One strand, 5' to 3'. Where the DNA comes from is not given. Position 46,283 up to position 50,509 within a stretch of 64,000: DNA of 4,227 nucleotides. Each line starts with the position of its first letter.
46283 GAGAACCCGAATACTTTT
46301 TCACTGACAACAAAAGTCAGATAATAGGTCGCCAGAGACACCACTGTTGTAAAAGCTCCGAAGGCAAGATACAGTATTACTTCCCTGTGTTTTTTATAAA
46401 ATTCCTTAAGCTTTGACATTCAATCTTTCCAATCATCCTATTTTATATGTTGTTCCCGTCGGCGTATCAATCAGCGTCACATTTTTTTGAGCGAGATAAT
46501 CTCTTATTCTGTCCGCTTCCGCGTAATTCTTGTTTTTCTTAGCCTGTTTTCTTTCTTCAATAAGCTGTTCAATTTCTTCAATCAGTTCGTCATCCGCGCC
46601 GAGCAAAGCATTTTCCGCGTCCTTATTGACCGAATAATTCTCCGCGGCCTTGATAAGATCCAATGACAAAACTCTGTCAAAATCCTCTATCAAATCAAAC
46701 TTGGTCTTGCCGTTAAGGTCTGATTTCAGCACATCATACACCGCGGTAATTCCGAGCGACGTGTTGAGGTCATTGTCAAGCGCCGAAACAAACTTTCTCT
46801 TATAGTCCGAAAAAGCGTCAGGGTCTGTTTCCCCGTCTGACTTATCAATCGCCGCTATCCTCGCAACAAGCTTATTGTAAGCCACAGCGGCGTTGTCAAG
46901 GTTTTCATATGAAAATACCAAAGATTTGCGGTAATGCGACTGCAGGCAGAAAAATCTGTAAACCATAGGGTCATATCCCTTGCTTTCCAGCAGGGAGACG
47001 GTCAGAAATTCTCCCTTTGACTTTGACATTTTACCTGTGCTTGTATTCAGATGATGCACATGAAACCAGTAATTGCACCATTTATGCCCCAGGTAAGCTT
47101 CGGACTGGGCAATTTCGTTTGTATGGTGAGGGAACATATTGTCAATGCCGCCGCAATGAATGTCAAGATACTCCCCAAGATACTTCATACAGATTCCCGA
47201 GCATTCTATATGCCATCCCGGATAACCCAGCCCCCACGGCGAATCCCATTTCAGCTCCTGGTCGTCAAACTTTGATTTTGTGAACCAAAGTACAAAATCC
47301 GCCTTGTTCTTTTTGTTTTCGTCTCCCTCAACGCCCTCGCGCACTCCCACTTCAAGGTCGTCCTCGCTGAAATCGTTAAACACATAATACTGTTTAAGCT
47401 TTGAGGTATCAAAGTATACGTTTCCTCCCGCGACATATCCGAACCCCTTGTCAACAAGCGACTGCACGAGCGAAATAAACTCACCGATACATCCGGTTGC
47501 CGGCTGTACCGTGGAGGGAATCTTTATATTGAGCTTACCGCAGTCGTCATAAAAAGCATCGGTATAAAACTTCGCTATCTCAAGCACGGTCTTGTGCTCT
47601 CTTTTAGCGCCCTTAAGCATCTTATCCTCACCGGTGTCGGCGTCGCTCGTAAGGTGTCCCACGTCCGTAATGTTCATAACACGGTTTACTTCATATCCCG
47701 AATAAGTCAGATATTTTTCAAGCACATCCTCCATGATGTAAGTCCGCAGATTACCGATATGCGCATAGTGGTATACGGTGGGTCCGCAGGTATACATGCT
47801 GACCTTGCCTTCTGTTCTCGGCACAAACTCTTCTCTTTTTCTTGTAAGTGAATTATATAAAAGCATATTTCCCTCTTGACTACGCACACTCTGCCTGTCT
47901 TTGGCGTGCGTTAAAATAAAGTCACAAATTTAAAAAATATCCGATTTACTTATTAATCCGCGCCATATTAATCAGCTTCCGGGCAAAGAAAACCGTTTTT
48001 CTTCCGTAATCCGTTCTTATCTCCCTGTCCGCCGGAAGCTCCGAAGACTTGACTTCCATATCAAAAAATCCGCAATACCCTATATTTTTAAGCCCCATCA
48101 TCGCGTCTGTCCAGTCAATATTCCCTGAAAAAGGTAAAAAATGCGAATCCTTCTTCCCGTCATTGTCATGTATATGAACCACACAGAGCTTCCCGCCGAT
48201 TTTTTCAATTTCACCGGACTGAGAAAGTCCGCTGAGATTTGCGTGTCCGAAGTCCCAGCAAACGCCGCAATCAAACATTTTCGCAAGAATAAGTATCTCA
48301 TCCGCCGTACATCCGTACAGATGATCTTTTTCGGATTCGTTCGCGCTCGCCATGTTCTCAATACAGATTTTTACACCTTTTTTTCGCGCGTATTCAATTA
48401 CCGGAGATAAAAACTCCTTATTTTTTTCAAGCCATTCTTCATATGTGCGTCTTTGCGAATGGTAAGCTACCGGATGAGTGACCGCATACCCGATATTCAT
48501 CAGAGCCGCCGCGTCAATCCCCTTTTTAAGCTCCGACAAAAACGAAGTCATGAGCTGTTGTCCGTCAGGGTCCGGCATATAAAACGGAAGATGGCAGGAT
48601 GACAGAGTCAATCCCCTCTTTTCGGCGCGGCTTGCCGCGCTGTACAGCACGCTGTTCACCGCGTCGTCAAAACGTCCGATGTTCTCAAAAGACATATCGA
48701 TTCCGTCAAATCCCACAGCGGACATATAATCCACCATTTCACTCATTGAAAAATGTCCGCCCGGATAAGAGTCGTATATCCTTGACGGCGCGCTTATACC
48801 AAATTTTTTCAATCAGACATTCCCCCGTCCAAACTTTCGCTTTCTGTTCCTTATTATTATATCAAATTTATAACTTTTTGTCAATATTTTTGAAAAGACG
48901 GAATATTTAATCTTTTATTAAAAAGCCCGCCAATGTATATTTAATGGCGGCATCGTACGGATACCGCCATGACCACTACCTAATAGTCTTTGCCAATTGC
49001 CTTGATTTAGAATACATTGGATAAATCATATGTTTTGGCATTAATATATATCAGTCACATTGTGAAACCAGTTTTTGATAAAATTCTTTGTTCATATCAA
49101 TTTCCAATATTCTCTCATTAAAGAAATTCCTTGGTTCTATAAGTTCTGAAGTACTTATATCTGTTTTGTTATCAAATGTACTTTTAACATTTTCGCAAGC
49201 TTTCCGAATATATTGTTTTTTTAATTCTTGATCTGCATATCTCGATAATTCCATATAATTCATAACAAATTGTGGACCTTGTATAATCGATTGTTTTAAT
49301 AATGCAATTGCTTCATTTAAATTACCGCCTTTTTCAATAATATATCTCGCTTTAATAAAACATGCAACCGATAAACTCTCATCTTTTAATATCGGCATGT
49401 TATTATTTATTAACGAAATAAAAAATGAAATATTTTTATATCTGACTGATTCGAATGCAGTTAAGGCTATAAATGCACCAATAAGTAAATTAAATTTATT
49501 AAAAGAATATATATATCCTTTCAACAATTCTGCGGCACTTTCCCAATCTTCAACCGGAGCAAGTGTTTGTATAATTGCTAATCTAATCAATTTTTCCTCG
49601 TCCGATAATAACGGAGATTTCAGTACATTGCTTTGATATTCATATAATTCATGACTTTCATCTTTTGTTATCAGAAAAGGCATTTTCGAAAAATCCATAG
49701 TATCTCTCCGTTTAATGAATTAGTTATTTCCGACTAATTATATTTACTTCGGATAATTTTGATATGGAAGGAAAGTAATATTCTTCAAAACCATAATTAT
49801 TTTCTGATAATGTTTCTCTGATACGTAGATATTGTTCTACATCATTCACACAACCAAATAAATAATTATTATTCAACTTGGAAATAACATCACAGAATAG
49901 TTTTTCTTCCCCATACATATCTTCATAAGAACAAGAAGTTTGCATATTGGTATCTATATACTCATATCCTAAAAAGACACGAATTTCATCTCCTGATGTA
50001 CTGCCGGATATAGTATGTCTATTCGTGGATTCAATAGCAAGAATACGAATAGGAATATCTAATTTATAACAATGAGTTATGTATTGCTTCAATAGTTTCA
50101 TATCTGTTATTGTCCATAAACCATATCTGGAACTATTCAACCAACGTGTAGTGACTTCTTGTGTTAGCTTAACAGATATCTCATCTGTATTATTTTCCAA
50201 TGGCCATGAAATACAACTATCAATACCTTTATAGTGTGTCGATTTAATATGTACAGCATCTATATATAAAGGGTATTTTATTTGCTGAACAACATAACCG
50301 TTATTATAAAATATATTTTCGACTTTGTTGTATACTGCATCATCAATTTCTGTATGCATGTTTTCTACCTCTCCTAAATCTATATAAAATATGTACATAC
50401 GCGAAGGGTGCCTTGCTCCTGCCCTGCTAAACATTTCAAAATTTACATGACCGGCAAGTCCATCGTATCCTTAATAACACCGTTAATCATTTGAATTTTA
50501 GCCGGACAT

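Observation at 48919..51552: AT-rich islet: an orphan PT-HINT polymorphic-toxin C-terminal cassette with an unassignable toxin tail and an array of three candidate immunity genes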

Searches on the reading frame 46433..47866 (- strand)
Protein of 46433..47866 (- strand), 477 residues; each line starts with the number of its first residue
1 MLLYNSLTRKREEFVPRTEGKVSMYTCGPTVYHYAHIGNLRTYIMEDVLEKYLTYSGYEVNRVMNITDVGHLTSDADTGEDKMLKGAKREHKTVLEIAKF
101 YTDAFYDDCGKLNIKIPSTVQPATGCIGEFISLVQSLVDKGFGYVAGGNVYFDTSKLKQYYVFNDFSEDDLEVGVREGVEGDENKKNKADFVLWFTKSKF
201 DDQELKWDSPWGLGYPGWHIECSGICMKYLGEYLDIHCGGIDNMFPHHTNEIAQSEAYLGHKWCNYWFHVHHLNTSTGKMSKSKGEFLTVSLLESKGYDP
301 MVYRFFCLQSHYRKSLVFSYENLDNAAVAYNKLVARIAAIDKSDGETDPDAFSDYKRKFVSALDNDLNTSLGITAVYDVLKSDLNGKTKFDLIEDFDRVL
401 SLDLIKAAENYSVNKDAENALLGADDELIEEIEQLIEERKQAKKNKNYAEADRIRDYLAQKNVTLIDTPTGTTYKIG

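Call 55: find_encoding_contigs(protein=window:46433-47866:-, flank=7000, max_places=10)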
Protein window:46433-47866:- (477 aa): 9 contigs read that carry it; 5 places shown.
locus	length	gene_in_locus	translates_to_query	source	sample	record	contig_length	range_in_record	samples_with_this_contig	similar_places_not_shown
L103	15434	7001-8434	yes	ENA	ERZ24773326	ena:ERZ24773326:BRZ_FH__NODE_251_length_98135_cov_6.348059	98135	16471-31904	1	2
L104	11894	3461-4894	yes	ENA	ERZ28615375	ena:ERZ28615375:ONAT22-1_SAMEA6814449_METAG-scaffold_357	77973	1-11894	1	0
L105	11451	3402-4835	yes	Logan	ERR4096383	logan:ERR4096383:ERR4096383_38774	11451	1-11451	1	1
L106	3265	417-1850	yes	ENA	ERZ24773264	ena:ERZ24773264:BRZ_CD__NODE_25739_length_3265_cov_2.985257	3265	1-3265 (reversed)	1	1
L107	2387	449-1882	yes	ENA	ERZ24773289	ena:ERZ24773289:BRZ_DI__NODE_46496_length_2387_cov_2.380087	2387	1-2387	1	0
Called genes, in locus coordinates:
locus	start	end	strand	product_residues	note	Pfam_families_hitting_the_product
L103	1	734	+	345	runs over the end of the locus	PF01479:S4 (weak), PF00849:PseudoU_synth_2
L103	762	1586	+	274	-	PF05116:S6PP (faint), PF08282:Hydrolase_3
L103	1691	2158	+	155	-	PF01243:PNPOx_N, PF12900:Pyridox_ox_2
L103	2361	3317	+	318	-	PF01156:IU_nuc_hydro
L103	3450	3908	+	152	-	PF07591:PT-HINT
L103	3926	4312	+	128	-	-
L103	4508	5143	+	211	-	-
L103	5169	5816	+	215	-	-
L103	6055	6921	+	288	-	PF01261:AP_endonuc_2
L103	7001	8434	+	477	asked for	PF01406:tRNA-synt_1e, PF09334:tRNA-synt_1g (faint)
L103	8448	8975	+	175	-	PF04138:GtrA_DPMS_TM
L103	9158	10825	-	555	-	PF04542:Sigma70_r2, PF04545:Sigma70_r4 (weak), PF08281:Sigma70_r4_2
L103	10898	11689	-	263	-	PF12844:HTH_19 (weak), PF13560:HTH_31 (weak), PF01381:HTH_3, PF13443:HTH_26 (faint)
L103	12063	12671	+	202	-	-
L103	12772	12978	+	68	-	PF02943:FeThRed_B (weak)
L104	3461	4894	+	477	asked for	PF01406:tRNA-synt_1e, PF09334:tRNA-synt_1g (faint)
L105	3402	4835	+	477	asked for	PF01406:tRNA-synt_1e, PF09334:tRNA-synt_1g (faint)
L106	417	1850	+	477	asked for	PF01406:tRNA-synt_1e, PF09334:tRNA-synt_1g (faint)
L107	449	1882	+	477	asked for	PF01406:tRNA-synt_1e, PF09334:tRNA-synt_1g (faint)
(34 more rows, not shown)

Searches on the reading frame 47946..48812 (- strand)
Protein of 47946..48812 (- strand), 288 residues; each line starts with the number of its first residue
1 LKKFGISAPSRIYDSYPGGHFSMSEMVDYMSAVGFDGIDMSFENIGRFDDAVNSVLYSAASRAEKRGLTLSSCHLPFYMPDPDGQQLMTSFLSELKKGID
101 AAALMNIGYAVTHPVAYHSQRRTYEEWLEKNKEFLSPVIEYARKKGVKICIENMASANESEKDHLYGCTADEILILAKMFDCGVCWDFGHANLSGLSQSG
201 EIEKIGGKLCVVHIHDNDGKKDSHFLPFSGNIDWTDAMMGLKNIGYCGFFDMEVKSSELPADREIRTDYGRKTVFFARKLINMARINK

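Call 5: search_protein_families(library=pfam, proteins=[window:47946-48812:-], max_evalue=1)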
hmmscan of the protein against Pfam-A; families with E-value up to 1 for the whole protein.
window:47946-48812:- (288 aa): 4 families
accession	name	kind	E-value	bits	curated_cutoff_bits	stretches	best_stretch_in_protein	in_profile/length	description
PF01261.30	AP_endonuc_2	-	6.9e-32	111.5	31.1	1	28-265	2-239/249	Xylose isomerase-like TIM barrel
PF04228.19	Zn_peptidase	-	0.0015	18.5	23.2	1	40-121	102-181/290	Putative neutral zinc metallopeptidase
PF10566.15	Glyco_hydro_97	-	0.03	14.2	32.5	1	94-156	35-98/275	Glycoside hydrolase 97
PF13466.11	STAS_2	-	0.13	12.9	29.2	1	42-76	33-67/80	STAS domain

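Call 32: find_encoding_contigs(protein=window:47946-48812:-, flank=6000, max_places=10)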
Protein window:47946-48812:- (288 aa): 5 contigs read that carry it; 2 places shown.
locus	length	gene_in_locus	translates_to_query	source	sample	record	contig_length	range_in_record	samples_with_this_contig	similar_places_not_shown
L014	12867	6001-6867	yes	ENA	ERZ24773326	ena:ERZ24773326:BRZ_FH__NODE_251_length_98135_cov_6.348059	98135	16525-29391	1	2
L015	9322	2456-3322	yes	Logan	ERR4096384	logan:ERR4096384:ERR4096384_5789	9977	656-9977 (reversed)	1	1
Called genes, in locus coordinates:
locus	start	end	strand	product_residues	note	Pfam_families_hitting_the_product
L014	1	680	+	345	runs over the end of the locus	PF01479:S4 (weak), PF00849:PseudoU_synth_2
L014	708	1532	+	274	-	PF05116:S6PP (faint), PF08282:Hydrolase_3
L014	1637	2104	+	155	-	PF01243:PNPOx_N, PF12900:Pyridox_ox_2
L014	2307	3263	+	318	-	PF01156:IU_nuc_hydro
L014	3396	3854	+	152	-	PF07591:PT-HINT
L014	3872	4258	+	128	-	-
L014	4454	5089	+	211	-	-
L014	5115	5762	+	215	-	-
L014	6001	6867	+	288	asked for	PF01261:AP_endonuc_2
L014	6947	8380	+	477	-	PF01406:tRNA-synt_1e, PF09334:tRNA-synt_1g (faint)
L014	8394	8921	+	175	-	PF04138:GtrA_DPMS_TM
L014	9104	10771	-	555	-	PF04542:Sigma70_r2, PF04545:Sigma70_r4 (weak), PF08281:Sigma70_r4_2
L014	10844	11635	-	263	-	PF12844:HTH_19 (weak), PF13560:HTH_31 (weak), PF01381:HTH_3, PF13443:HTH_26 (faint)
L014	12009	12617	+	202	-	-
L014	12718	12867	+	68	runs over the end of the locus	PF02943:FeThRed_B (weak)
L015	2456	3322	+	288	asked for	PF01261:AP_endonuc_2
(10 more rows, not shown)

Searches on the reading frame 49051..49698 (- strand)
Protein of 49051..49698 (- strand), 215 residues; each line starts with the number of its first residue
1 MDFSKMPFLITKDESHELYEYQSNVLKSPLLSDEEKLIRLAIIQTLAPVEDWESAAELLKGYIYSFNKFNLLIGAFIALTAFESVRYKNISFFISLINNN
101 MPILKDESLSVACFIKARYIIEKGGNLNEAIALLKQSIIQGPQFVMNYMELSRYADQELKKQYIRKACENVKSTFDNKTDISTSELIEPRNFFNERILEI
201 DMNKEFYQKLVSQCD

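Call 5: search_protein_families(library=pfam, proteins=[window:49051-49698:-], max_evalue=1)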
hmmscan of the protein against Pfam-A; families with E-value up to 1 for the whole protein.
window:49051-49698:- (215 aa): 2 families
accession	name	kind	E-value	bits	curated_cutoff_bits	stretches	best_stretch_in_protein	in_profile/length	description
PF25062.1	ARM_TT21_N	-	0.045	13.9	40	1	71-152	138-209/222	Tetratricopeptide repeat protein 21 N-terminal ARM repeat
PF17370.7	DUF5392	-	0.35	11.4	25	0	128-176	77-125/139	Family of unknown function (DUF5392)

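Call 6: search_protein_families(library=ncbifam, proteins=[window:49051-49698:-], max_evalue=1)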
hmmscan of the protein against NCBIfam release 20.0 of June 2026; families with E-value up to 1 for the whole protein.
window:49051-49698:- (215 aa): 0 families

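Call 50: find_homologous_proteins(query=window:49054-49698:-, max_evalue=0.01)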
Query window:49054-49698:- (215 aa): 4 proteins with E <= 0.01 among 317 candidates.
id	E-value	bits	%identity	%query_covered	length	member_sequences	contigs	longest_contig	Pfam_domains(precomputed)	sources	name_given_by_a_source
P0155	1.8e-129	447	97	100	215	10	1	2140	-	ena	-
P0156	5.8e-75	269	62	98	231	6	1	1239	-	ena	-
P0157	2.4e-66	241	55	98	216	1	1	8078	-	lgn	-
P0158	9.4e-64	233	54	98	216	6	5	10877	-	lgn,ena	-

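Call 51: find_encoding_contigs(protein=P0158, flank=8000, max_places=5)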
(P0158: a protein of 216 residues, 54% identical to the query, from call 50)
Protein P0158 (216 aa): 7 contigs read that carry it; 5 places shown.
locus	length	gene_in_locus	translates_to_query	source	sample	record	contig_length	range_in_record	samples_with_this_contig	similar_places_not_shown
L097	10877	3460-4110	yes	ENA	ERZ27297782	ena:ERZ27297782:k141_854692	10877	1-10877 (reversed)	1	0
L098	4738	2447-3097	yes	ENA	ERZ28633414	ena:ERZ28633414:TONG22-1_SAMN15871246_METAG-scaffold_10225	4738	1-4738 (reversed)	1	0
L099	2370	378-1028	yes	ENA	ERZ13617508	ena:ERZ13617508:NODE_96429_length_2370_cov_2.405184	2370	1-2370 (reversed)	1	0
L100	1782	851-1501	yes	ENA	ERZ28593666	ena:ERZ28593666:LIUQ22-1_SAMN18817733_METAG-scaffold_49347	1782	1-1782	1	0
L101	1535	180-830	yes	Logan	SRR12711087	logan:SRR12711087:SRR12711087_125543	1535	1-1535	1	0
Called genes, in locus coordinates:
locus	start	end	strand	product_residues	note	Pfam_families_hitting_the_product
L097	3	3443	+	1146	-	?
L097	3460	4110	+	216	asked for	-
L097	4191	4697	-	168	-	-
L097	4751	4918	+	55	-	-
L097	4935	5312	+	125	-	PF12959:DUF3848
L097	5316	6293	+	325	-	PF13154:DUF3991, PF13155:Toprim_2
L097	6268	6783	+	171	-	-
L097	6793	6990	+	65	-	PF14207:DpnD-PcfM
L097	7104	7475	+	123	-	PF21983:NikA-like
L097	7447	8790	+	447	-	PF03432:Relaxase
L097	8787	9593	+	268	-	PF12687:DUF3801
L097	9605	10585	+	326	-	PF08401:ArdcN (faint)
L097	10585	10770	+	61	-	-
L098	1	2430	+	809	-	?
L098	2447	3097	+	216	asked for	-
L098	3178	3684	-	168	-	-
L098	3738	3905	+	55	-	-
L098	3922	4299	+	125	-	PF12959:DUF3848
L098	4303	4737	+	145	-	?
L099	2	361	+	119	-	?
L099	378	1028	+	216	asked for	-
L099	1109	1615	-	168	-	-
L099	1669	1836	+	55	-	-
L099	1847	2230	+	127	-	PF12959:DUF3848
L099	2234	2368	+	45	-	?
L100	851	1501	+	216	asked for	-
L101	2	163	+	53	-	?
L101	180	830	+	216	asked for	-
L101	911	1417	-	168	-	-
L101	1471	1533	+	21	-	?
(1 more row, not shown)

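Call 52: find_encoding_contigs(protein=P0157, flank=8000, max_places=3)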
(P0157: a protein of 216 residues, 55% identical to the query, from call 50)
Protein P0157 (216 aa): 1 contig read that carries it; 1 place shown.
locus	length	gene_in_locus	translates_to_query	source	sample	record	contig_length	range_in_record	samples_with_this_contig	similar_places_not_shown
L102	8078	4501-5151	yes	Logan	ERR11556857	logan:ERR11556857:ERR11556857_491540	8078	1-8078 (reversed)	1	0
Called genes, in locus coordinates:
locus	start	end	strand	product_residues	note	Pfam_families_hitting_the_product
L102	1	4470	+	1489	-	?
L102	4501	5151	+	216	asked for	-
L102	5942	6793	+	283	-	PF11185:DUF2971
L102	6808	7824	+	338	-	-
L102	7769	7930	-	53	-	-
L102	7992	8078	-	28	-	?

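Call 54: search_protein_families(library=pfam, proteins=[P0158, P0156, L097:3-3440:+], max_evalue=0.1)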
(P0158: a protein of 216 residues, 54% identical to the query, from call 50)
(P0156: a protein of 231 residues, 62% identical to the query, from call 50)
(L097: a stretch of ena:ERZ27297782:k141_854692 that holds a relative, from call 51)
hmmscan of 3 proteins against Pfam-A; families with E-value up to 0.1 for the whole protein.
P0158 (216 aa): 0 families

P0156 (231 aa): 0 families

L097:3-3440:+ (1146 aa): 5 families
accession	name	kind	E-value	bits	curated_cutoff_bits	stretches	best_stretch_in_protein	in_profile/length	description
PF07591.16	PT-HINT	-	8.9e-26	91.2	27.7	1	923-1051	1-136/137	Pretoxin HINT domain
PF05593.20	RHS_repeat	-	2.6e-18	66.4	22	4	507-543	1-35/38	RHS Repeat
PF13403.11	Hint_2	-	1.8e-06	28.8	28.4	1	917-947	2-32/147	Hint domain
PF15534.11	Ntox35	-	0.0023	19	23.6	1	1063-1133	7-77/78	Bacterial toxin 35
PF08517.17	AXH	-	0.028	15.4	33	1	918-993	1-86/116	Ataxin-1 and HBP1 module (AXH)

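Call 68: find_encoding_contigs(protein=P0155, flank=3000, max_places=4)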
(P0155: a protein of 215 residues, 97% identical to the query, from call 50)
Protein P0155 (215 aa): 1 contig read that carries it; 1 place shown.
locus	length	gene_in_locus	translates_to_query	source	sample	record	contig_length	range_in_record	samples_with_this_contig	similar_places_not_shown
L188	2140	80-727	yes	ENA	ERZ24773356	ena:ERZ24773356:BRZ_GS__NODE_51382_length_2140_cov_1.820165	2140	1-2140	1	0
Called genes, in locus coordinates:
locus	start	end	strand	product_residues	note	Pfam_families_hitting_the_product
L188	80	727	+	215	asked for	-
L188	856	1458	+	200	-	PF07591:PT-HINT, PF14890:Intein_splicing (faint)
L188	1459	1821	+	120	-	-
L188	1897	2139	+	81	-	?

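Call 69: find_encoding_contigs(protein=P0156, flank=3000, max_places=4)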
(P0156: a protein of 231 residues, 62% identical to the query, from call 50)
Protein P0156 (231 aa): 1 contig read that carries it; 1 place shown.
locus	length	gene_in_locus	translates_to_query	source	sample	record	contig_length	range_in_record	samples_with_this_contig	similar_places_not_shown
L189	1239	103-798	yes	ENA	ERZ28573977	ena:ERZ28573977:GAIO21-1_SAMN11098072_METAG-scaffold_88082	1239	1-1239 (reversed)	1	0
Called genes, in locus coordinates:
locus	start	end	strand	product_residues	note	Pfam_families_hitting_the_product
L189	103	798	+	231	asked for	-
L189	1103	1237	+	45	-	?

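Call 74: search_protein_families(library=padloc, proteins=[window:49051-49698:-], max_evalue=0.1)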
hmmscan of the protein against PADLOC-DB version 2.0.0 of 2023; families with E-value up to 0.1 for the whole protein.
window:49051-49698:- (215 aa): 0 families

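Call 75: search_protein_families(library=phrogs, proteins=[window:49051-49698:-], max_evalue=0.1)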
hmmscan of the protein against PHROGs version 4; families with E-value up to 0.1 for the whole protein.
window:49051-49698:- (215 aa): 0 families

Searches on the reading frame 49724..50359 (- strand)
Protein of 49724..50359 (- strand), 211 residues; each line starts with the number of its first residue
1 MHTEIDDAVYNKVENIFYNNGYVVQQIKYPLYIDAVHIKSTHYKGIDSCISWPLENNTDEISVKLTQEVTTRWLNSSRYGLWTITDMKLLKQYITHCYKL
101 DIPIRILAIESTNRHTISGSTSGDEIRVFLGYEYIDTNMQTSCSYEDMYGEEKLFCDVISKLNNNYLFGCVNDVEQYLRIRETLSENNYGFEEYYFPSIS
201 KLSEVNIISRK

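Call 5: search_protein_families(library=pfam, proteins=[window:49724-50359:-], max_evalue=1)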
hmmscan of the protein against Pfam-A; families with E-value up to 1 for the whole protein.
window:49724-50359:- (211 aa): 0 families

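Call 6: search_protein_families(library=ncbifam, proteins=[window:49724-50359:-], max_evalue=1)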
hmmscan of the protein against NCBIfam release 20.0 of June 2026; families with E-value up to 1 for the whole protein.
window:49724-50359:- (211 aa): 0 families

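Call 49: find_homologous_proteins(query=window:49727-50359:-, max_evalue=0.01)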
Query window:49727-50359:- (211 aa): 1 proteins with E <= 0.01 among 47 candidates.
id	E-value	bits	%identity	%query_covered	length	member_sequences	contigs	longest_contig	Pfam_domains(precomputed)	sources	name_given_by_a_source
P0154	3.4e-138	476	100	100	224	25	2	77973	-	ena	-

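Call 74: search_protein_families(library=padloc, proteins=[window:49724-50359:-], max_evalue=0.1)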
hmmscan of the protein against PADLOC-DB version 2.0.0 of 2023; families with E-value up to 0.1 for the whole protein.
window:49724-50359:- (211 aa): 2 families
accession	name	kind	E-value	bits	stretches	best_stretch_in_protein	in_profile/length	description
PDLC04451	PDC-M14B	-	0.0016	16.2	1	84-179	41-142/261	-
PDLC04449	PDC-M14B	-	0.0091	13.6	1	83-179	40-138/267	-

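Call 75: search_protein_families(library=phrogs, proteins=[window:49724-50359:-], max_evalue=0.1)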
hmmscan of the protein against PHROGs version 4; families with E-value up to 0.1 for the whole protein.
window:49724-50359:- (211 aa): 1 family
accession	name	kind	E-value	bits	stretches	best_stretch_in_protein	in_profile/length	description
phrog_11077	-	unknown function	0.0075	17.5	1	135-201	19-84/93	-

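Call 94: search_solved_structures(query=window:49727-50359:-, max_evalue=1)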
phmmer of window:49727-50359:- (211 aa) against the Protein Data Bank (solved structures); distinct sequences matched with E-value up to 1: 0.
